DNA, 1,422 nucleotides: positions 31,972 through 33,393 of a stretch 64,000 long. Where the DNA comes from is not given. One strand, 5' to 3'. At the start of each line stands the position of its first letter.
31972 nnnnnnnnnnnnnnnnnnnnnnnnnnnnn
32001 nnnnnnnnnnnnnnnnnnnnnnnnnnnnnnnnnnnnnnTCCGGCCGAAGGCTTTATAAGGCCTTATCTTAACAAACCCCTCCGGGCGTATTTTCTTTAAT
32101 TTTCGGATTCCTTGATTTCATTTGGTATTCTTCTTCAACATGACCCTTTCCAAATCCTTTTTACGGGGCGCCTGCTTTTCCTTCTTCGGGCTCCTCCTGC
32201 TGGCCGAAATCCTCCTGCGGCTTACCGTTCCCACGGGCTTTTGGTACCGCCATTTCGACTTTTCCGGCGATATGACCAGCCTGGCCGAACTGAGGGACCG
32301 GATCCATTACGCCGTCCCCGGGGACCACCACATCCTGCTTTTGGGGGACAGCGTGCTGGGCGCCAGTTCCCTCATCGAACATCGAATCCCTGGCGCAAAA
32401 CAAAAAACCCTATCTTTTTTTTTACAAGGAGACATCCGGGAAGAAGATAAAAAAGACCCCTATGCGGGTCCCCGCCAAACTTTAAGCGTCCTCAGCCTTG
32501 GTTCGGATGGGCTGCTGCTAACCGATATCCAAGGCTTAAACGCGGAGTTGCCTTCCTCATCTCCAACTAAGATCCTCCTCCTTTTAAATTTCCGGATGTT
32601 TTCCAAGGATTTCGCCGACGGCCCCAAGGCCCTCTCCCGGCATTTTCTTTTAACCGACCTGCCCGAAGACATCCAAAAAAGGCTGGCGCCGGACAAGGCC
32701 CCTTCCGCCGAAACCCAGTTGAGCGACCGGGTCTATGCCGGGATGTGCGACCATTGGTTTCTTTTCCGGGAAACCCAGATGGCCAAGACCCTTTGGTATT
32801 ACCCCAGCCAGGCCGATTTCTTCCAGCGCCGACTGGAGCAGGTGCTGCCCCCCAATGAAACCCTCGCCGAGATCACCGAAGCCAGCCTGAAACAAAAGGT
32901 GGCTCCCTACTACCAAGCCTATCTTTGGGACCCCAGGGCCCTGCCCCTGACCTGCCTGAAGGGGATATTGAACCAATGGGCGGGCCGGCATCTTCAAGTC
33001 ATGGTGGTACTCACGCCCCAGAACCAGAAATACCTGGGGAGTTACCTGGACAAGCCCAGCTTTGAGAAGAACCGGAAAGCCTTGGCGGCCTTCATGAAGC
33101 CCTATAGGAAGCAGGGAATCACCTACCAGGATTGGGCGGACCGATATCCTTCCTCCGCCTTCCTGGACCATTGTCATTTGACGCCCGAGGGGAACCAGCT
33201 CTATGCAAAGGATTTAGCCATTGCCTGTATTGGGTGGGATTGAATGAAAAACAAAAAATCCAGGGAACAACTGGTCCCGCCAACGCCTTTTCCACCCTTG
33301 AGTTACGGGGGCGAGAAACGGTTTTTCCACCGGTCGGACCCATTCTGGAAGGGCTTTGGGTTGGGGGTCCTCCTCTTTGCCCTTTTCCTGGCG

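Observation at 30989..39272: Envelope polymer O-acylation locus: MBOAT plus three SGNH-like proteins, two fused to NHL beta-propellers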

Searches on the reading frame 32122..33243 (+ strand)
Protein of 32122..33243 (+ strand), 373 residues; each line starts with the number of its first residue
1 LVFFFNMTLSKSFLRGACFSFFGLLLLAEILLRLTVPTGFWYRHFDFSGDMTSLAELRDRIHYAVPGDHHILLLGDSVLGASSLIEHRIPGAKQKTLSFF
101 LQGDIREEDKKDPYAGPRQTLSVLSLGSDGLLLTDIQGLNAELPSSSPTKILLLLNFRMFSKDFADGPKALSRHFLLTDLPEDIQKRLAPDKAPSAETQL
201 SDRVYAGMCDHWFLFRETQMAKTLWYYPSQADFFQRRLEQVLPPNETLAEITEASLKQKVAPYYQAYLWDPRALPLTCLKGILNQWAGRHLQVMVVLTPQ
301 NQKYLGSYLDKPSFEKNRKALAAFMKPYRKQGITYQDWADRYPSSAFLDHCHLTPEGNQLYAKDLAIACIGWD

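Call 5: search_protein_families(library=pfam, max_evalue=0.01, proteins=[window:32122-33243:+])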
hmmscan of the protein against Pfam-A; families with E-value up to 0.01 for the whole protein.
window:32122-33243:+ (373 aa): 0 families

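Call 6: search_protein_families(library=ncbifam, max_evalue=0.01, proteins=[window:32122-33243:+])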
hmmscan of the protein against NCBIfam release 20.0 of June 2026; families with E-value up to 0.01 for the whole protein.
window:32122-33243:+ (373 aa): 0 families
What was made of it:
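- Checked: B, 32122-33243 (+): 373 aa. There is no Pfam or NCBIfam hit (calls 5, 6).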

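Call 13: find_homologous_proteins(query=window:32122-33243:+)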
Query window:32122-33243:+ (373 aa): 121 proteins with E <= 0.001 among 8000 candidates; the best 120 are listed.
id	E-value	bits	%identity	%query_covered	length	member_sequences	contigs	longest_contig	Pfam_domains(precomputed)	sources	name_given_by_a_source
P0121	6.7e-173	593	72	98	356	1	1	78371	PF27429.1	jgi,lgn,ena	-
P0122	7.0e-172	590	72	97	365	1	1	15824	-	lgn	-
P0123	1.8e-171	588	71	98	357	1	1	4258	PF27429.1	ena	-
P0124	3.2e-171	588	72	97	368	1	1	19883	-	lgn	-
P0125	9.3e-169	579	70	98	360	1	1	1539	PF27429.1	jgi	jgi:hypothetical protein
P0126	1.5e-168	579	70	98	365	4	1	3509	-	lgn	-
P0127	1.9e-166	572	71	97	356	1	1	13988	-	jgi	jgi:hypothetical protein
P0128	2.4e-165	568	70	96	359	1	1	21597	PF27429.1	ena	-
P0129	2.0e-164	565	68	98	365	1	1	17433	-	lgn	-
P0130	3.7e-164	564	69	98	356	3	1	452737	PF27429.1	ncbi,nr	ncbi:MAG TPA: hypothetical protein VHE12_04255 [bacterium]|nr:hypothetical protein [bacterium]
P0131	1.1e-163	563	69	98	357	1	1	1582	PF27429.1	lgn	-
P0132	2.3e-163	562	71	97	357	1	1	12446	PF27429.1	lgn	-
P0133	3.0e-163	561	68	98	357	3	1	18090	-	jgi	jgi:hypothetical protein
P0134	1.3e-162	559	67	98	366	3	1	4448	PF27429.1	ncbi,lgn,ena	-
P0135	9.3e-161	553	68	97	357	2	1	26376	-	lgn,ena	-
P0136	3.5e-160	551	68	98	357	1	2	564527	PF27429.1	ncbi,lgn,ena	-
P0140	8.9e-158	543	67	98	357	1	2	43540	PF27429.1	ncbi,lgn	-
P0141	1.9e-157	542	66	98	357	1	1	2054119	PF27429.1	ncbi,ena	-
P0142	2.2e-157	542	67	96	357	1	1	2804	PF27429.1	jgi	jgi:hypothetical protein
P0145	6.3e-154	531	66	96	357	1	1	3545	PF27429.1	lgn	-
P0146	3.0e-152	525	65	98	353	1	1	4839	PF27429.1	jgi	jgi:hypothetical protein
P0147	5.9e-148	511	64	98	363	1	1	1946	PF27429.1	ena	-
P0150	1.1e-146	507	63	97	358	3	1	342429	PF27429.1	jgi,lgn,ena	-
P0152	1.4e-145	503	71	85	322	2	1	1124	PF27429.1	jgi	jgi:hypothetical protein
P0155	9.7e-142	491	63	98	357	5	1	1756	PF27429.1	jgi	-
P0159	2.2e-138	479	59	97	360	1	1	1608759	PF27429.1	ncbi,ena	-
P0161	1.8e-136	473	59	98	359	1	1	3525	PF27429.1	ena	-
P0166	3.4e-134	466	60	98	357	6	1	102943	PF27429.1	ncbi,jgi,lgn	-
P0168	1.5e-132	460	59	97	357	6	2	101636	PF27429.1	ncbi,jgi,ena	-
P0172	5.1e-131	455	60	96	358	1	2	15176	PF27429.1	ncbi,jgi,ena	jgi:hypothetical protein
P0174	1.3e-129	451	58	96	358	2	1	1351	PF27429.1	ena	-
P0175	3.8e-128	446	58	98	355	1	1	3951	PF27429.1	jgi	jgi:hypothetical protein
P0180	6.1e-125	435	75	66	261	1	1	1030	PF27429.1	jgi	jgi:hypothetical protein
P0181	3.3e-124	433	57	97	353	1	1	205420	PF27429.1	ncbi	-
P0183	7.1e-123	428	57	95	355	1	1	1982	PF27429.1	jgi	jgi:hypothetical protein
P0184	4.0e-122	426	57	97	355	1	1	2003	PF27429.1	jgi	-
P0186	1.6e-119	417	55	98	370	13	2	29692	PF27429.1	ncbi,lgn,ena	-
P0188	6.3e-115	402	65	77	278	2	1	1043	PF27429.1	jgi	jgi:hypothetical protein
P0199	2.3e-98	348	72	56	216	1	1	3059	PF27429.1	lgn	-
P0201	3.4e-97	344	49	97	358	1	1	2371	PF27429.1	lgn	-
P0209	2.7e-75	272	43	95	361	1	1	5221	PF27429.1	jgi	jgi:hypothetical protein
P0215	9.5e-68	247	42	93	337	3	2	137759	PF27429.1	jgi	jgi:hypothetical protein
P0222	1.2e-63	233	39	95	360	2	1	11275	PF27429.1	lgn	-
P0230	1.3e-54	204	35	95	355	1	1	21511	-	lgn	-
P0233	5.5e-52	195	40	79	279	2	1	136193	-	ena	-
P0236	7.6e-49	185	40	76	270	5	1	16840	PF27429.1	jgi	jgi:hypothetical protein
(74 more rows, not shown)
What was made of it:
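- Checked: B has 121 homologues (call 13).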

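Call 18: find_encoding_contigs(protein=P0136, flank=10000, max_places=2)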
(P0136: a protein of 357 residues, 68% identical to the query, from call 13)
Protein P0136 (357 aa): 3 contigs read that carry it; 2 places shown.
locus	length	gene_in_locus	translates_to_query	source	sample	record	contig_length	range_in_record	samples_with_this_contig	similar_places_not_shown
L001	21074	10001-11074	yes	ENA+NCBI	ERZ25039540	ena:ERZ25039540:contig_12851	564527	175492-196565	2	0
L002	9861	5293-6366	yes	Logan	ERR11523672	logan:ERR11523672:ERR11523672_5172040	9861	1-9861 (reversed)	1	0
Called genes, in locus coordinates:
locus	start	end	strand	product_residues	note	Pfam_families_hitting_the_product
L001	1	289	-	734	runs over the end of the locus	PF13231:PMT_2 (weak)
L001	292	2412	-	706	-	PF13231:PMT_2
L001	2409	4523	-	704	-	PF13432:TPR_16 (weak)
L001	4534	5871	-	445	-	PF00890:FAD_binding_2 (weak), PF01134:GIDA (weak), PF01266:DAO (weak), PF01593:Amino_oxidase, PF03486:HI0933_like (faint), PF07992:Pyr_redox_2 (weak), PF12831:FAD_oxidored, PF13450:NAD_binding_8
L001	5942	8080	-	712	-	PF13231:PMT_2 (weak)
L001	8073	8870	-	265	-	PF00494:SQS_PSY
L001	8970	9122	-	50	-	-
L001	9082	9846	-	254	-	PF00494:SQS_PSY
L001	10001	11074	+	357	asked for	PF27429:LB_356 (weak)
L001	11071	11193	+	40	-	-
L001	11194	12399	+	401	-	PF03062:MBOAT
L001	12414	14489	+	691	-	PF01436:NHL (faint)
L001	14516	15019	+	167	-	-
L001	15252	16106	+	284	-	-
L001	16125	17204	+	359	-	-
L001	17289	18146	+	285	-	-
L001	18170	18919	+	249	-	-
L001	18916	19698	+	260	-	PF13729:TraF_2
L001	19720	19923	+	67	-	-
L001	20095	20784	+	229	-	PF02586:SRAP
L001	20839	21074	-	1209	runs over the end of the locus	PF01436:NHL (faint), PF08450:SGL (faint), PF25021:TEN_NHL (faint)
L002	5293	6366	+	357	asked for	PF27429:LB_356 (weak)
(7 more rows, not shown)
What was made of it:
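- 32122..33243 (+): B: membrane-anchored DltD-like SGNH acyltransferase. The N-terminal TM helix spans residues 11-38. The proposed catalytic residues are Ser77, Asp349 and His352, with Gly130 and Asn156 forming the oxyanion hole. The true start may be the ATG at 32140, because homologues are 356-357 aa. Homologues are tagged PF27429 LB_356 (calls 13, 18).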

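Call 20: find_encoding_contigs(protein=P0141, flank=10000, max_places=1)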
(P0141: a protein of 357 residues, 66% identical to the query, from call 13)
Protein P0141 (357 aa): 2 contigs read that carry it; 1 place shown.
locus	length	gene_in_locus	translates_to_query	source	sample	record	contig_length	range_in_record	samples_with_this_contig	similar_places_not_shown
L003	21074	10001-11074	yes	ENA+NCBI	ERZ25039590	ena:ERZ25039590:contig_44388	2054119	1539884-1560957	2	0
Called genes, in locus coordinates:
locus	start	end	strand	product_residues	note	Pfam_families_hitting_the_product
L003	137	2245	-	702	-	PF13231:PMT_2 (weak)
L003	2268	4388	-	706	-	-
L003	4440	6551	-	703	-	-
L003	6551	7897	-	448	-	PF00890:FAD_binding_2 (weak), PF01134:GIDA (weak), PF01266:DAO (weak), PF01593:Amino_oxidase, PF07992:Pyr_redox_2 (weak), PF12831:FAD_oxidored, PF13450:NAD_binding_8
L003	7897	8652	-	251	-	PF00494:SQS_PSY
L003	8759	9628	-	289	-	PF00494:SQS_PSY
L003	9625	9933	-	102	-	-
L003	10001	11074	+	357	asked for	PF27429:LB_356 (weak)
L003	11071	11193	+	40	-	-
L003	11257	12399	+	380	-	PF03062:MBOAT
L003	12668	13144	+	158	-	-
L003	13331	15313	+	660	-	-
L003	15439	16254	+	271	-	-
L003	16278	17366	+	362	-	-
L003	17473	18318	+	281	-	-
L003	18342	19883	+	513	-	-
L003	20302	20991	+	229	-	PF02586:SRAP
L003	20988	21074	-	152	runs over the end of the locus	PF01242:PTPS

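Call 21: find_encoding_contigs(protein=P0215, flank=10000, max_places=1)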
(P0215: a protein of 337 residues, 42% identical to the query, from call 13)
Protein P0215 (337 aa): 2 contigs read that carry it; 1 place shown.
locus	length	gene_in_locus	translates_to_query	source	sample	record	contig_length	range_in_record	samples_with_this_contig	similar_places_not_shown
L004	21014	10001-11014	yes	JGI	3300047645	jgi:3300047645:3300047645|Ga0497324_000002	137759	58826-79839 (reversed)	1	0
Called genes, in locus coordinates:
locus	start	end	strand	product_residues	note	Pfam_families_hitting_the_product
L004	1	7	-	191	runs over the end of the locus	PF01871:AMMECR1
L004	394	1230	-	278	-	PF01875:Memo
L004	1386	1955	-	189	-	PF08819:DUF1802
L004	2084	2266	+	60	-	-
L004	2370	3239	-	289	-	PF07857:TMEM144 (faint), PF06800:Sugar_transport, PF00892:EamA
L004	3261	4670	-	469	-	PF07690:MFS_1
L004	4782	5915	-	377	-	PF01757:Acyl_transf_3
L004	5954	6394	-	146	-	PF13302:Acetyltransf_3 (weak), PF13527:Acetyltransf_9 (faint), PF13420:Acetyltransf_4 (weak), PF00583:Acetyltransf_1, PF13673:Acetyltransf_10, PF13508:Acetyltransf_7, PF08445:FR47 (weak)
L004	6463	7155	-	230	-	PF00814:TsaD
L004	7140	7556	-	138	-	PF02367:TsaE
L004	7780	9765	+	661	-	PF01436:NHL (weak)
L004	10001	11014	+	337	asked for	PF27429:LB_356 (faint)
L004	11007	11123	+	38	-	-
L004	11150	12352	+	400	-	PF03062:MBOAT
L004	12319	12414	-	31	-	-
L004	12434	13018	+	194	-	-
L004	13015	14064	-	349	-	PF00586:AIRS, PF02769:AIRS_C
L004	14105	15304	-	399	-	PF01960:ArgJ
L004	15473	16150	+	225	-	PF00702:Hydrolase, PF12710:HAD, PF13344:Hydrolase_6 (faint), PF13419:HAD_2, PF13242:Hydrolase_like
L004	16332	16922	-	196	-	PF02525:Flavodoxin_2, PF03358:FMN_red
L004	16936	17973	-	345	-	PF01118:Semialdhyde_dh, PF22698:Semialdhyde_dhC_1, PF02774:Semialdhyde_dhC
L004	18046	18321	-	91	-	-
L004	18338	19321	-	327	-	PF13623:SurA_N_2, PF13624:SurA_N_3, PF09312:SurA_N, PF13616:Rotamase_3, PF00639:Rotamase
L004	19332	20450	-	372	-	PF13623:SurA_N_2 (weak), PF13624:SurA_N_3, PF13145:Rotamase_2, PF00639:Rotamase, PF13616:Rotamase_3 (weak)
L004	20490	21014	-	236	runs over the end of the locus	PF13623:SurA_N_2 (faint), PF13624:SurA_N_3 (weak)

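Call 33: search_solved_structures(query=A2, max_evalue=1)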
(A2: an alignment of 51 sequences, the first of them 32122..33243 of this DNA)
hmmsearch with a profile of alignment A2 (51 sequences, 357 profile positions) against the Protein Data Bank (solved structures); distinct sequences matched with E-value up to 1: 3.
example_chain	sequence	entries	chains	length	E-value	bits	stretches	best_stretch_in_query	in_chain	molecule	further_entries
7sn8_D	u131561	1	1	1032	0.1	14.6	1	134-179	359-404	Integrator complex subunit 4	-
6vjf_A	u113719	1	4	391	0.52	12.3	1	47-102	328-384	Putative sorting protein Vps1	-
6def_A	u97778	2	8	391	0.54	12.2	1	47-102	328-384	Vps1 GTPase-BSE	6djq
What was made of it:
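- On Dlt D-alanylation pathway (DltXABCD): There is no sequence-family hit (calls 5, 33).
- Tried and rejected: the B family (call 33);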

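Call 38: find_related_loci(query=A2, collection=genome_contigs, flank=8000)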
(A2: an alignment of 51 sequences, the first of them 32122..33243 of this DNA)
Query A2 (373 aa) in genome_contigs; peptide patterns used: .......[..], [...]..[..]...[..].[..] (x = any residue, [..] = any of these).
91 stretches matched a pattern; 37 encode a relative of the query (tblastn E <= 1e-3); 37 distinct loci.
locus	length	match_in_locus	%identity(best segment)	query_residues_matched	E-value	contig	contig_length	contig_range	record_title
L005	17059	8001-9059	68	7-371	3e-165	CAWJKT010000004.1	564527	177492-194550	MAG: uncultured proteobacterium isolate MFD05512.bin.2.30 genome assembly, contig: contig_12851, whole genome shotgun se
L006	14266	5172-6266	68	7-366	6e-165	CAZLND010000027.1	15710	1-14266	MAG TPA_asm: uncultured bacterium isolate binchicken_co50_333 genome assembly, contig: NODE_4304_length_15710_cov_6.0866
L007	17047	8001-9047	67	6-365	2e-163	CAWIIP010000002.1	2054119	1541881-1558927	MAG: uncultured proteobacterium isolate MFD09286.bin.2.44 genome assembly, contig: contig_44388, whole genome shotgun se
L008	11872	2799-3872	67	1-371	5e-155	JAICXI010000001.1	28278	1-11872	MAG: bacterium isolate LS_FP_2_bin.106 k141_76462_length_28278_cov_8.0000, whole genome shotgun sequence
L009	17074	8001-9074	66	7-372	1e-148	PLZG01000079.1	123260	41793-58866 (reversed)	MAG: candidate division FCPU426 bacterium isolate palsa_1180 73.20120700_P3D.179_contig_8513, whole genome shotgun seque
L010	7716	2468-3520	62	7-368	5e-145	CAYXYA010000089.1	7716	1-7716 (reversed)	MAG TPA_asm: uncultured bacterium isolate SRP269290_co5_40 genome assembly, contig: NODE_4461_length_7716_cov_7.840230,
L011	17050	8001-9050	63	7-366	4e-144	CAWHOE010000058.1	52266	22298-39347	MAG: candidate division FCPU426 bacterium isolate MFD01223.bin.2.21 genome assembly, contig: contig_66713, whole genome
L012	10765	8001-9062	62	7-371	1e-142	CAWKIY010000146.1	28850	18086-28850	MAG: candidate division FCPU426 bacterium isolate MFD04540.bin.2.61 genome assembly, contig: contig_71242, whole genome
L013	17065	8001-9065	60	6-371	3e-141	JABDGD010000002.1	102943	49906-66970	MAG: Candidatus Firestonebacteria bacterium isolate BWOrgHeat_Nextera36_MAG1 3300020999.a:Ga0206920_1004, whole genome s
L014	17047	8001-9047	59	7-366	1e-136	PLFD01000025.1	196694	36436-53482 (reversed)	MAG: candidate division FCPU426 bacterium isolate bog_1179 73.20110800_S3S.14_contig_7967, whole genome shotgun sequence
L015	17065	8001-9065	61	4-366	3e-136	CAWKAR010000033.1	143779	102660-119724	MAG: candidate division FCPU426 bacterium isolate MFD03726.bin.1.149 genome assembly, contig: contig_43425, whole genome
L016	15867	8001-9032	57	7-364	2e-128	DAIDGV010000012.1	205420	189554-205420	MAG TPA_asm: candidate division FCPU426 bacterium isolate clean3 k141_818493, whole genome shotgun sequence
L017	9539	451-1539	54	6-371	3e-124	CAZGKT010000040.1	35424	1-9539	MAG TPA_asm: uncultured bacterium isolate binchicken_co162_638 genome assembly, contig: NODE_2298_length_35424_cov_9.610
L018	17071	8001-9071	52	7-366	7e-118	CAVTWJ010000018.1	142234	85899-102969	MAG: candidate division FCPU426 bacterium isolate MFD09286.bin.2.88 genome assembly, contig: contig_64368, whole genome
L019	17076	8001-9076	48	7-366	5e-92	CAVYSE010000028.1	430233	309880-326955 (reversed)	MAG: candidate division FCPU426 bacterium isolate MFD05580.bin.1.91 genome assembly, contig: contig_9711, whole genome s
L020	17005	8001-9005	42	23-371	1e-84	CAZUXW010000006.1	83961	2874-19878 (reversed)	MAG TPA_asm: uncultured bacterium isolate binchicken_co54_368 genome assembly, contig: NODE_383_length_83961_cov_23.7027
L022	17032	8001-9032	37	11-365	2e-62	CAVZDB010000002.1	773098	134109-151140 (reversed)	MAG: uncultured Acidobacteriota bacterium isolate MFD00822.bin.2.48 genome assembly, contig: contig_35724, whole genome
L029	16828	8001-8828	23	66-365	3e-10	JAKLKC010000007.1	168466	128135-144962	MAG: Myxococcota bacterium isolate MAG.506 MAG.506-NODE_7_length_168466_cov_7.423698, whole genome shotgun sequence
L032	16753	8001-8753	25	72-372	3e-8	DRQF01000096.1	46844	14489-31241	MAG TPA_asm: Planctomycetota bacterium isolate HyVt-576 HyVt-576_k145_14276, whole genome shotgun sequence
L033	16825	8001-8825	24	72-359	4e-7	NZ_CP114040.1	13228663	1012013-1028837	Nannocystis punicea strain FL3 chromosome, complete genome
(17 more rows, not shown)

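Call 42: predict_structure(alignment_id=A2)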
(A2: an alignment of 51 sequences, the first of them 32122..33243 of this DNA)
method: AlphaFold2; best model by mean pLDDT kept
length: 373 residues; sequences in the alignment: 51
mean_pLDDT: 92.7   pTM: 0.90
mean pLDDT of the five models: 92.7, 91.4, 91.4, 91.3, 90.2
residues with pLDDT >= 90: 310; 70-90: 51; 50-70: 9; < 50: 3
segments of 3 or more residues with pLDDT < 50: 1-3
pLDDT, mean of each block of 10 residues (from residue 1): 61 95 97 95 87 95 85 92 93 95 92 77 93 97 82 97 97 96 97 95 96 96 88 91 91 92 95 98 96 97 95 98 98 97 97 98 95 70
secondary structure, 60 per line:
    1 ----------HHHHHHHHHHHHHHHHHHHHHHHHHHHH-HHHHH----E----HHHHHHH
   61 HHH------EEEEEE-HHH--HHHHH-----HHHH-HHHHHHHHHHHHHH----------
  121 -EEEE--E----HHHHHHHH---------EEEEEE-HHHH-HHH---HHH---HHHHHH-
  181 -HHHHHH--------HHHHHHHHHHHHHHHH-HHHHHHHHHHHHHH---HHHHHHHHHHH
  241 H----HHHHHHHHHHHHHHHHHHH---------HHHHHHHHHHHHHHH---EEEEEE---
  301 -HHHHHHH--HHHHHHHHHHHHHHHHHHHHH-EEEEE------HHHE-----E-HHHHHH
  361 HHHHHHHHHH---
elements in order: H11-38 H40-44 H54-63 E70-75 H82-86 H92-95 H97-110 E122-125 H133-140 E150-155 H157-160 H174-179 H182-187 H196-211 H213-226 H230-241 H246-264 H274-288 E292-297 H302-308 H311-331 E333-337 H355-370
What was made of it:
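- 32122..33243 (+): The AF2 model has pLDDT 92.7 (call 42).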

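Call 49: search_protein_families(library=pfam, max_evalue=0.01, proteins=[L029:7779-11138:+, L033:7311-11120:+, L032:7677-10796:+, L029:6345-7772:+, L014:3197-4792:+])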
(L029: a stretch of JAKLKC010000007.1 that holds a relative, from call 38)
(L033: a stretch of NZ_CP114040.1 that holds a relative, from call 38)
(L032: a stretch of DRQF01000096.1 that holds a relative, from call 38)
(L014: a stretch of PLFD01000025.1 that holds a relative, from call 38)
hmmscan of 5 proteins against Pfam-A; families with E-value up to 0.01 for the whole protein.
L029:7779-11138:+ (1119 aa): 1 family
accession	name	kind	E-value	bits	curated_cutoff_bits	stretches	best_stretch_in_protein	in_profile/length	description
PF01436.27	NHL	-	3.9e-06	27.1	20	1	396-418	1-23/28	NHL repeat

L033:7311-11120:+ (1269 aa): 0 families

L032:7677-10796:+ (1039 aa): 0 families

L029:6345-7772:+ (475 aa): 2 families
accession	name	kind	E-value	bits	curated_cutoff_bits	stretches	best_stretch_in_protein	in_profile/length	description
PF03062.24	MBOAT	-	3.2e-30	106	27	1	145-379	78-330/337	MBOAT, membrane-bound O-acyltransferase family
PF13813.11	MBOAT_2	-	0.00039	21.1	25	1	266-326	5-67/85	Membrane bound O-acyl transferase family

L014:3197-4792:+ (531 aa): 1 family
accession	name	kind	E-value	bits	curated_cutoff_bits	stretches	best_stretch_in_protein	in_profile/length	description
PF03062.24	MBOAT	-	3.8e-17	63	27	1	149-301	80-250/337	MBOAT, membrane-bound O-acyltransferase family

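Call 72: find_encoding_contigs(protein=P0233, flank=10000, max_places=1)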
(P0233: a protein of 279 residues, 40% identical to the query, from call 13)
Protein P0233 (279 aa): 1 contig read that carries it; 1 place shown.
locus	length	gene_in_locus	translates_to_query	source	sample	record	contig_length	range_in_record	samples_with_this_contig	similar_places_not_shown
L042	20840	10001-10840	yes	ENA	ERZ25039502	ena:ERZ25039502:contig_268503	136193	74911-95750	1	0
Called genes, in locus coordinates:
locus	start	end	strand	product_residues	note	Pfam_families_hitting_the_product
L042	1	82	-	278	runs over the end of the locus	-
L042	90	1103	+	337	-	-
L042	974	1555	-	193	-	PF13478:XdhC_C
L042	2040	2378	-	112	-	PF02780:Transketolase_C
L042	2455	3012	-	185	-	PF02779:Transket_pyr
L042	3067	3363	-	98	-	PF00676:E1_dh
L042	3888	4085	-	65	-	-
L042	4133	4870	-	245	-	-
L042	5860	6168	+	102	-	PF13186:SPASM (weak)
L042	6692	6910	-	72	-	PF00210:Ferritin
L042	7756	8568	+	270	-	-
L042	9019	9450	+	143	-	PF01642:MM_CoA_mutase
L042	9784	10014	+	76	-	-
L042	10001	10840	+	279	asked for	-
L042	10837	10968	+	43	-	-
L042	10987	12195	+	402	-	PF03062:MBOAT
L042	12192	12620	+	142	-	-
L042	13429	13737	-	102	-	-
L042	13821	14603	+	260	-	-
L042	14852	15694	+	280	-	PF00926:DHBP_synthase, PF00925:GTP_cyclohydro2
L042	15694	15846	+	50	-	PF00925:GTP_cyclohydro2 (weak)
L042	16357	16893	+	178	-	PF01145:Band_7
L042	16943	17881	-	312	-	-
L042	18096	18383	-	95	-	-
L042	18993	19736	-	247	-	-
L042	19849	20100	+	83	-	-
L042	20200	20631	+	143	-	PF01967:MoaC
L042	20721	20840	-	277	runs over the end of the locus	PF04055:Radical_SAM, PF06463:Mob_synth_C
